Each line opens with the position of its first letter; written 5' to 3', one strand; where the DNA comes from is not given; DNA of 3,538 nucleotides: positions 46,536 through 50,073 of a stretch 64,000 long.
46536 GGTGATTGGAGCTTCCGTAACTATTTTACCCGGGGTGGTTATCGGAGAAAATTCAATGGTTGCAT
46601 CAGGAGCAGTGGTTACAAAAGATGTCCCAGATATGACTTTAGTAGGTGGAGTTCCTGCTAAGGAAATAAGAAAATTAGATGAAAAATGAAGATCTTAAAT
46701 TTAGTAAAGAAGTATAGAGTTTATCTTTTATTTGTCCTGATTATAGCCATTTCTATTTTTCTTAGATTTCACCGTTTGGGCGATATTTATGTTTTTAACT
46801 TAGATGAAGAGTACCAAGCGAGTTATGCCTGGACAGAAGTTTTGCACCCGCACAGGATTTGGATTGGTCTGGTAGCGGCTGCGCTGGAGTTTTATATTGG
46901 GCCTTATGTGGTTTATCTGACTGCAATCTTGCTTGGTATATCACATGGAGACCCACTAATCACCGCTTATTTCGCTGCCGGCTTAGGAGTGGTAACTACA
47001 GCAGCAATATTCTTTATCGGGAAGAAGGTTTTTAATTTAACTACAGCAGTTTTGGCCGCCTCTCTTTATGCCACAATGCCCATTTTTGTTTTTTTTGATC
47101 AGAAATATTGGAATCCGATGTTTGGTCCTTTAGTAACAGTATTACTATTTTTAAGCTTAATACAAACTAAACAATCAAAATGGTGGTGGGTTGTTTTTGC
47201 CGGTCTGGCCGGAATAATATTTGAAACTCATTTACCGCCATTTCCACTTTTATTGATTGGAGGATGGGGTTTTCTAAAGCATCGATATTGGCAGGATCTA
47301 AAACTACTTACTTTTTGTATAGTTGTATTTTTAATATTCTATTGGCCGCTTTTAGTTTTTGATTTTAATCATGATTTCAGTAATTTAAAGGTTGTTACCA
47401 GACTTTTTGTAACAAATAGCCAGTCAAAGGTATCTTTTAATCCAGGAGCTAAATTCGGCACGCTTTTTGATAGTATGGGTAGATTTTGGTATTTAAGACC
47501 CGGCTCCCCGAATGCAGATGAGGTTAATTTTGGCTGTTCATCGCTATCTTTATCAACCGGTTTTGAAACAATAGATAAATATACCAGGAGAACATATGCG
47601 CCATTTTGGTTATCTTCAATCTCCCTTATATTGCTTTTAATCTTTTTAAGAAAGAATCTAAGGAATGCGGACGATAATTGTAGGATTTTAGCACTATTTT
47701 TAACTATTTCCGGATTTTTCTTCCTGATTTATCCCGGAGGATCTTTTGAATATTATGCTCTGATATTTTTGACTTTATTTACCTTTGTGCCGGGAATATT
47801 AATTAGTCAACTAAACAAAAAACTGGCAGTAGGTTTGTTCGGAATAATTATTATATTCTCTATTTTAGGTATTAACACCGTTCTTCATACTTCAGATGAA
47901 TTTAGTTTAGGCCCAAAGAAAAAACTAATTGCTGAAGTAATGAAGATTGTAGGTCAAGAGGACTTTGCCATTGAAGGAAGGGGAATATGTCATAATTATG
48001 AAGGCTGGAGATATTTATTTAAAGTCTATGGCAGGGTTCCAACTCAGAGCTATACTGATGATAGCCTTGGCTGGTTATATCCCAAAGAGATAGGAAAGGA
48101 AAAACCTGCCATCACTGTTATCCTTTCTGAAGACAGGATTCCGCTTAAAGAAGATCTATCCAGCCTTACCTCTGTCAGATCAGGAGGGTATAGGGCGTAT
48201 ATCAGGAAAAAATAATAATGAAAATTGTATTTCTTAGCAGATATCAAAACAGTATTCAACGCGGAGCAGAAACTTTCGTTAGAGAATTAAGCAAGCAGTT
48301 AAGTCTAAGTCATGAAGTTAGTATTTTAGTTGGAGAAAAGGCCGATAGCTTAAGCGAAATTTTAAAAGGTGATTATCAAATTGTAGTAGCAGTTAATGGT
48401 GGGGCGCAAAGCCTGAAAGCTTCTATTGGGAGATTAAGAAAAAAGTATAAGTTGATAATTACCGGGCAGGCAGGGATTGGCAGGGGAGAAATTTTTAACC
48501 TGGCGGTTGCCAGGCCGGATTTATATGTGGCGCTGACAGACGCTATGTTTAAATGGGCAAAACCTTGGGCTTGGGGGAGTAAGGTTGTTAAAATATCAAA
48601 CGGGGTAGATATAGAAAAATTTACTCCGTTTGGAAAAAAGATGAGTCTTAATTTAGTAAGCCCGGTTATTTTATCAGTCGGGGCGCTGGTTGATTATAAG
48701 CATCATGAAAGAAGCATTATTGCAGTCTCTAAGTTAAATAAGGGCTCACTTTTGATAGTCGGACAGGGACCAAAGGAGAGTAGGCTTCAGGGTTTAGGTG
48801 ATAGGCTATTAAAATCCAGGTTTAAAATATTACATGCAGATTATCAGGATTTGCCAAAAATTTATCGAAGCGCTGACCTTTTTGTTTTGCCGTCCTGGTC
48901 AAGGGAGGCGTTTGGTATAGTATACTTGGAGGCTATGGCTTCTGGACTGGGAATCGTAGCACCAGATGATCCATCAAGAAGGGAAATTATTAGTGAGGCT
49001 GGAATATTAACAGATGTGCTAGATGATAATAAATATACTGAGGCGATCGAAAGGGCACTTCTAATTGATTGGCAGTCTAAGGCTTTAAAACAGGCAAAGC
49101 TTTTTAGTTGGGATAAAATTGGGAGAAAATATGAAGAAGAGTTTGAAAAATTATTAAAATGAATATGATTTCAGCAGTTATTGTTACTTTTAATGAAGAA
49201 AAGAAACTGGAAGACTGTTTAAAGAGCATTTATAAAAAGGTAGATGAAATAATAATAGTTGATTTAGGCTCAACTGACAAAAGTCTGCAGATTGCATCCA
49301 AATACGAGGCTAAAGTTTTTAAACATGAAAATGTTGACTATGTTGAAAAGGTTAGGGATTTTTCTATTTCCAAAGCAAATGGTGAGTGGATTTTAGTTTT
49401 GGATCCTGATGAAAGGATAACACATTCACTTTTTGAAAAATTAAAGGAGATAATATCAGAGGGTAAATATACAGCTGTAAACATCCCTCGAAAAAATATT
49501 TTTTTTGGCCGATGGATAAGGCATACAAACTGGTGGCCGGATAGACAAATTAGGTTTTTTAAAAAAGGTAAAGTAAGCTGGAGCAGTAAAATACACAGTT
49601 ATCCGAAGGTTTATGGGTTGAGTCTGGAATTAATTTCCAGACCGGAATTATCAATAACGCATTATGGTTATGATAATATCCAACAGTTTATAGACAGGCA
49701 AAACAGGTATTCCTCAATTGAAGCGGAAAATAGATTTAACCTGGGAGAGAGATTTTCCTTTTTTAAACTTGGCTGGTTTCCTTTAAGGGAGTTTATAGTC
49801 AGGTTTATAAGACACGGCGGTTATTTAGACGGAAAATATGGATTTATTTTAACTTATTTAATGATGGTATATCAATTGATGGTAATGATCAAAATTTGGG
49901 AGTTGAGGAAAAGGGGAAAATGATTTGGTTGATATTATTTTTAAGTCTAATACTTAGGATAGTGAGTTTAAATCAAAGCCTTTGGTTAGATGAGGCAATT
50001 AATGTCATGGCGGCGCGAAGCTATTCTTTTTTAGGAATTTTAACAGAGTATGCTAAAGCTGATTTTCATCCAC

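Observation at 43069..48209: Two diverged GT-C paralogs share a 430/432-identical 3' end and an identical 60-bp patch at a constant 3995-bp offset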

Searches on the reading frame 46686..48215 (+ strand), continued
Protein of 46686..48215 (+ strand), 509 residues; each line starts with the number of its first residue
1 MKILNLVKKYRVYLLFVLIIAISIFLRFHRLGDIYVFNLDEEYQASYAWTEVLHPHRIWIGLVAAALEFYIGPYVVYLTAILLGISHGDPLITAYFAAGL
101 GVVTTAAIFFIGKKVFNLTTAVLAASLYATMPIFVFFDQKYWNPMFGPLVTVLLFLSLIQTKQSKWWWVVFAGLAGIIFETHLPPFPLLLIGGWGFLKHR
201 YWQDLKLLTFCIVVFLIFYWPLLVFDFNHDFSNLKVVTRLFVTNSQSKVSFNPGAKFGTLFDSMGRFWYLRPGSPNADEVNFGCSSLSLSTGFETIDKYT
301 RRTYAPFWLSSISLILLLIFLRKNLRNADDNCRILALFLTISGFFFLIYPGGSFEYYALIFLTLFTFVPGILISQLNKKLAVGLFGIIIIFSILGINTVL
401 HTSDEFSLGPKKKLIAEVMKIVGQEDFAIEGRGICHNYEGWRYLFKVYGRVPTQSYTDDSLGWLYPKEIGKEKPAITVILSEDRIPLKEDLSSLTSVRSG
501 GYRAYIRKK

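Call 49: fold_search(model_id=the predicted structure, library=pdb)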
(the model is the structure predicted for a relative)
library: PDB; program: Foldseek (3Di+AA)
matches with E <= 10: 217; with E <= 0.001: 16
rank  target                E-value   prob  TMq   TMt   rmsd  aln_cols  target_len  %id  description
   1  5f15                  1.9e-06  1.00  0.48  0.45  13.4       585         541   12  Crystal Structure of ArnT from Cupriavidus metallidurans bound to Undecaprenyl phosphate (released 2016-02-17)
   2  7e9s_A                5.9e-06  1.00  0.45  0.29  10.5       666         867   12  Archaeal oligosaccharyltransferase AglB from Archaeoglobus fulgidus in complex with an inhibitory peptide and a dolich (released 2021-09-08)
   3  3waj                  1.3e-05  1.00  0.51  0.35  13.8       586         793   14  Crystal structure of the Archaeoglobus fulgidus oligosaccharyltransferase (O29867_ARCFU) complex with Zn and sulfate (released 2013-10-30)
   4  3wak                  2.9e-05  1.00  0.51  0.33  13.4       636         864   15  Crystal structure of the Archaeoglobus fulgidus oligosaccharyltransferase (O29867_ARCFU) in the apo form (released 2013-10-30)
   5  5gmy_A                4.0e-05  1.00  0.47  0.31  12.6       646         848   12  Crystal structure of the Archaeoglobus fulgidus oligosaccharyltransferase (O29867_ARCFU) tethered with an acceptor pep (released 2017-02-01)
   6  8b6l_I                4.6e-05  1.00  0.48  0.38  13.3       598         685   12  Subtomogram average of the human Sec61-TRAP-OSTA-translocon (released 2022-12-07)
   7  5ezm                  6.4e-05  1.00  0.46  0.44  13.6       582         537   12  Crystal Structure of ArnT from Cupriavidus metallidurans in the apo state (released 2016-02-17)
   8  5ogl_A                7.3e-05  1.00  0.51  0.39   9.0       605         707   12  Structure of bacterial oligosaccharyltransferase PglB in complex with an acceptor peptide and an lipid-linked oligosac (released 2017-10-25)
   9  6ftg_5                7.6e-05  1.00  0.48  0.39  14.2       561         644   11  Subtomogram average of OST-containing ribosome-translocon complexes from canine rough microsomal membranes (released 2018-03-21)
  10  8agc_A                9.7e-05  1.00  0.45  0.35  12.2       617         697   12  Structure of yeast oligosaccharylransferase complex with lipid-linked oligosaccharide and non-acceptor peptide bound (released 2022-12-07)
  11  6s7o_A                1.8e-04  1.00  0.47  0.39  12.3       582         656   11  Cryo-EM structure of human oligosaccharyltransferase complex OST-A (released 2019-12-18)
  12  9n9j_I                1.8e-04  1.00  0.49  0.38  14.8       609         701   11  Structure of a GRP94 folding intermediate engaged with a CCDC134- and FKBP11-bound secretory translocon (released 2025-11-19)
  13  6ezn_F                3.1e-04  1.00  0.51  0.42  13.0       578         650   13  Cryo-EM structure of the yeast oligosaccharyltransferase (OST) complex (released 2018-01-17)
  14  7oci_F                3.4e-04  1.00  0.46  0.38  14.9       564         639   11  Cryo-EM structure of yeast Ost6p containing oligosaccharyltransferase complex (released 2022-02-16)
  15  9i5k_A                8.6e-04  1.00  0.43  0.44  14.5       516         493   12  Structure of the Chaetomium thermophilum Pmt4 homodimer (C2 symmetry) (released 2025-12-24)
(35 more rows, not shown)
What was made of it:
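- Closest known: ArnB/ArnC/ArnT and GtrA/GtrB/Gtr. Same: The predicted fold of B matches ArnT best (call 49).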

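Call 61: find_encoding_contigs(protein=P0060, flank=5000, max_places=2)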
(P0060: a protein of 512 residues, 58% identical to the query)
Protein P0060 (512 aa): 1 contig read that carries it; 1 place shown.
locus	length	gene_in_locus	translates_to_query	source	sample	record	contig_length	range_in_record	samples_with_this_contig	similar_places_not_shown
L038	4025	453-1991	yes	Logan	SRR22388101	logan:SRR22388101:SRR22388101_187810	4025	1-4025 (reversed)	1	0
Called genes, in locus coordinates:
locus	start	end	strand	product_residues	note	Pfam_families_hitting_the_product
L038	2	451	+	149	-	?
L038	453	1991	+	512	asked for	-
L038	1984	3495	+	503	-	PF13231:PMT_2 (weak)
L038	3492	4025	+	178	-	?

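Call 62: find_encoding_contigs(protein=P0047, flank=5000, max_places=2)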
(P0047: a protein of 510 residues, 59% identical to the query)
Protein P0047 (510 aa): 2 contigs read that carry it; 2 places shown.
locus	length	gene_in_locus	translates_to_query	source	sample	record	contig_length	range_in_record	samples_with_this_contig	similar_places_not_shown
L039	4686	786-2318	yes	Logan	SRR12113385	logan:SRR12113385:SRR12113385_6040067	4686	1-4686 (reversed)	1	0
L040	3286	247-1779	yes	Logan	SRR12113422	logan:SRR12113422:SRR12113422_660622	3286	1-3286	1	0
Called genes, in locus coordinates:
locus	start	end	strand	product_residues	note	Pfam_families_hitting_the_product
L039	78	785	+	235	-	PF00535:Glycos_transf_2, PF10111:Glyco_tranf_2_2 (weak)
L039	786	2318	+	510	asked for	-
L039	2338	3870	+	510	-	PF13231:PMT_2 (weak)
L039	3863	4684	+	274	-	?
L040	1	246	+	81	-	?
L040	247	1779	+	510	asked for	-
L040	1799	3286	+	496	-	?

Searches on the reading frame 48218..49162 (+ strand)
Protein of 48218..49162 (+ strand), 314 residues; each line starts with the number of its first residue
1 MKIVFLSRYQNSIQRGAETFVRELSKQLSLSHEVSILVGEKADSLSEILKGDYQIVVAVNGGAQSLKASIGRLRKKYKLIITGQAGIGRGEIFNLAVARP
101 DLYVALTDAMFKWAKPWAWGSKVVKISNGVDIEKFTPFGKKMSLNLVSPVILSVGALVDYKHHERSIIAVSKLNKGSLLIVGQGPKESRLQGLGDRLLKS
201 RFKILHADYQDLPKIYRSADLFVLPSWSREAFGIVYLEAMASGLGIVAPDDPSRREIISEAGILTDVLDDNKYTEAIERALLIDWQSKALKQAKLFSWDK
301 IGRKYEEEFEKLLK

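Call 4: search_protein_families(library=pfam, proteins=[window:48218-49162:+], max_evalue=0.01)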
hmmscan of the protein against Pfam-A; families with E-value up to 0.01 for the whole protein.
window:48218-49162:+ (314 aa): 4 families
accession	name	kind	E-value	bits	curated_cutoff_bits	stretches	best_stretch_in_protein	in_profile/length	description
PF00534.26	Glycos_transf_1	-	2.2e-24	86.3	26.4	1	148-288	15-163/172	Glycosyl transferases group 1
PF13692.12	Glyco_trans_1_4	-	1.8e-22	80.6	27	1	149-281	2-140/142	Glycosyl transferases group 1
PF20706.3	GT4-conflict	-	0.00073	19.1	26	1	201-248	264-310/385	Family 4 Glycosyltransferase in conflict systems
PF13439.12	Glyco_transf_4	-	0.002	18.6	28.5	0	16-57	3-45/170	Glycosyltransferase Family 4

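Call 23: find_encoding_contigs(protein=window:48218-49162:+, flank=10000, max_places=10)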
Protein window:48218-49162:+ (314 aa): 1 contig read that carries it; 1 place shown.
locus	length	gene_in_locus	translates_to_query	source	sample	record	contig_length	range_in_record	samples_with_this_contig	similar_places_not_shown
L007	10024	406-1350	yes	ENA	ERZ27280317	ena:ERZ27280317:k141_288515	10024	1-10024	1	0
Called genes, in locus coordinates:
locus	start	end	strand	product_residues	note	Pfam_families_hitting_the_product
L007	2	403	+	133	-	?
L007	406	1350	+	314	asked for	PF00534:Glycos_transf_1, PF13692:Glyco_trans_1_4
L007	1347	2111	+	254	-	PF00535:Glycos_transf_2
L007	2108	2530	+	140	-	PF13231:PMT_2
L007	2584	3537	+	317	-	-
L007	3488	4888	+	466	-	PF13231:PMT_2 (weak)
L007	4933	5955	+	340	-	PF13439:Glyco_transf_4, PF00534:Glycos_transf_1, PF13692:Glyco_trans_1_4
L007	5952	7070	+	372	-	PF13439:Glyco_transf_4, PF00534:Glycos_transf_1, PF13692:Glyco_trans_1_4, PF13524:Glyco_trans_1_2 (weak), PF20706:GT4-conflict (weak)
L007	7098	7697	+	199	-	PF25084:LbH_EIF2B (weak), PF25087:GMPPB_C (faint), PF00132:Hexapep, PF14602:Hexapep_2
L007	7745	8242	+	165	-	-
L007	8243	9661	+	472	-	PF04932:Wzy_C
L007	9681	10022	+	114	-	?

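Call 50: search_protein_families(library=ncbifam, proteins=[window:48218-49162:+], max_evalue=0.00001)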
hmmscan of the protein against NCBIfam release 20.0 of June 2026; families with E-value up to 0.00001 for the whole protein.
window:48218-49162:+ (314 aa): 14 families
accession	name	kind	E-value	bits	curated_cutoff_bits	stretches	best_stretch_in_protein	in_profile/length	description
TIGR03088.1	stp2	hypoth_equivalog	2.3e-14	53.2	409.05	1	103-311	140-372/374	TIGR03088 family PEP-CTERM/XrtA system glycosyltransferase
TIGR04047.1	MSMEG_0565_glyc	hypoth_equivalog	4.7e-14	52.2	259.85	1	209-304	267-366/373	MSMEG_0565 family glycosyltransferase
TIGR03999.1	thiol_BshA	equivalog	3.8e-13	49.1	273.7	1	125-313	171-374/375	N-acetyl-alpha-D-glucosaminyl L-malate synthase BshA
TIGR03449.1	mycothiol_MshA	equivalog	5.3e-11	42.1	462.5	1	121-311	188-402/406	D-inositol-3-phosphate glycosyltransferase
NF041876.1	EPS_EpsE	equivalog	8.2e-11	41.8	400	1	126-281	191-359/389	exopolysaccharide biosynthesis GT4 family glycosyltransferase EpsE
NF050063.1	ProtGlycPglJ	equivalog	4.5e-10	39.3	500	1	126-303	173-357/363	N-acetylgalactosamine-N,N'-diacetylbacillosaminyl-diphospho-undecaprenol 4-alpha-N-acetylgalactosaminyltransferase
TIGR02472.1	sucr_P_syn_N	equivalog_domain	7.3e-10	38.2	576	1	209-299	327-428/439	sucrose-phosphate synthase, putative, glycosyltransferase domain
NF053787.1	GlcN_PG_synth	equivalog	6e-09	35.2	480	1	129-312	172-359/361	N-acetylglucosaminyl phosphatidylglycerol synthase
NF053513.1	Gtran_IagA_BgsA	equivalog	1.4e-08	34.1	460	1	121-313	127-332/333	LTA glycolipid anchor biosynthesis glycosyltransferase, IagA/BgsA family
TIGR02149.1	glgA_Coryne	subfamily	1.9e-08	33.9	302.4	1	121-281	169-349/391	glycogen synthase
TIGR04157.1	glyco_rSAM_CFB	subfamily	2.6e-08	33.3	400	1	140-293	219-375/406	TIGR04157 family glycosyltransferase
TIGR04063.1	stp3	hypoth_equivalog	2.5e-06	26.6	442.05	1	121-290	180-367/397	TIGR04063 family PEP-CTERM/XrtA system glycosyltransferase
NF047684.1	TeichurnBiosyTuaC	equivalog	3.4e-06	26.3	550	1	92-259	157-329/391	teichuronic acid biosynthesis protein TuaC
NF012028.0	PRK15484.1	subfamily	9.5e-06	24.9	618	0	211-311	269-377/380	lipopolysaccharide N-acetylglucosaminyltransferase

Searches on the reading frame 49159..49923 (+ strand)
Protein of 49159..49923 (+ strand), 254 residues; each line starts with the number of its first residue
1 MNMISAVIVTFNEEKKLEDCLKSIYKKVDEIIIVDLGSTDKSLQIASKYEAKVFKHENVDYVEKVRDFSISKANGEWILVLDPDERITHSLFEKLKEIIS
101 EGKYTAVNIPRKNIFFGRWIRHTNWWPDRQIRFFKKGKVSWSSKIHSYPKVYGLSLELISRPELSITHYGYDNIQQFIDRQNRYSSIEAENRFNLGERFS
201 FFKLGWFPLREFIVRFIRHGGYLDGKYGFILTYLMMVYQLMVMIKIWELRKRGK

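Call 4: search_protein_families(library=pfam, proteins=[window:49159-49923:+], max_evalue=0.01)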
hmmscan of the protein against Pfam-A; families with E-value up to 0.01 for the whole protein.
window:49159-49923:+ (254 aa): 3 families
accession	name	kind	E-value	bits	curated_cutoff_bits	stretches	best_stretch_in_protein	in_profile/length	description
PF00535.33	Glycos_transf_2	-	8e-24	84.9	23.3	1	5-146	1-150/168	Glycosyl transferase family 2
PF10111.15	Glyco_tranf_2_2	-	0.00031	20.8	27.3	1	7-101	3-108/276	Glycosyltransferase like family 2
PF13704.12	Glyco_tranf_2_4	-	0.00059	20.7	27.5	1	12-88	2-85/98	Glycosyl transferase family 2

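Call 50: search_protein_families(library=ncbifam, proteins=[window:49159-49923:+], max_evalue=0.00001)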
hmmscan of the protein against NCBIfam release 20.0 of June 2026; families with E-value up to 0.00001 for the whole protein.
window:49159-49923:+ (254 aa): 6 families
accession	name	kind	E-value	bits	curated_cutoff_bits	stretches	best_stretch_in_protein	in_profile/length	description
TIGR04195.1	S_glycosyl_SunS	equivalog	6.7e-13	48.3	350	1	4-183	59-236/421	SunS family peptide S-glycosyltransferase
NF007482.0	PRK10073.1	equivalog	1.9e-12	46.9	423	1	2-101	6-112/334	glycosyltransferase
TIGR04283.1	glyco_like_mftF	equivalog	1e-11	44.9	182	1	4-106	1-104/221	TIGR04283 family arsenosugar biosynthesis glycosyltransferase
NF038302.1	EPS_HpsE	equivalog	3.2e-06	26.3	300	1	5-86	4-98/307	hormogonium polysaccharide biosynthesis glycosyltransferase HpsE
NF010496.0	PRK13915.1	equivalog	3.9e-06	26.2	262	1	3-59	32-94/307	glucosyl-3-phosphoglycerate synthase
NF041875.1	EPS_EpsD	equivalog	5.9e-06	25.9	370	1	4-103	1-108/325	exopolysaccharide biosynthesis glycosyltransferase EpsD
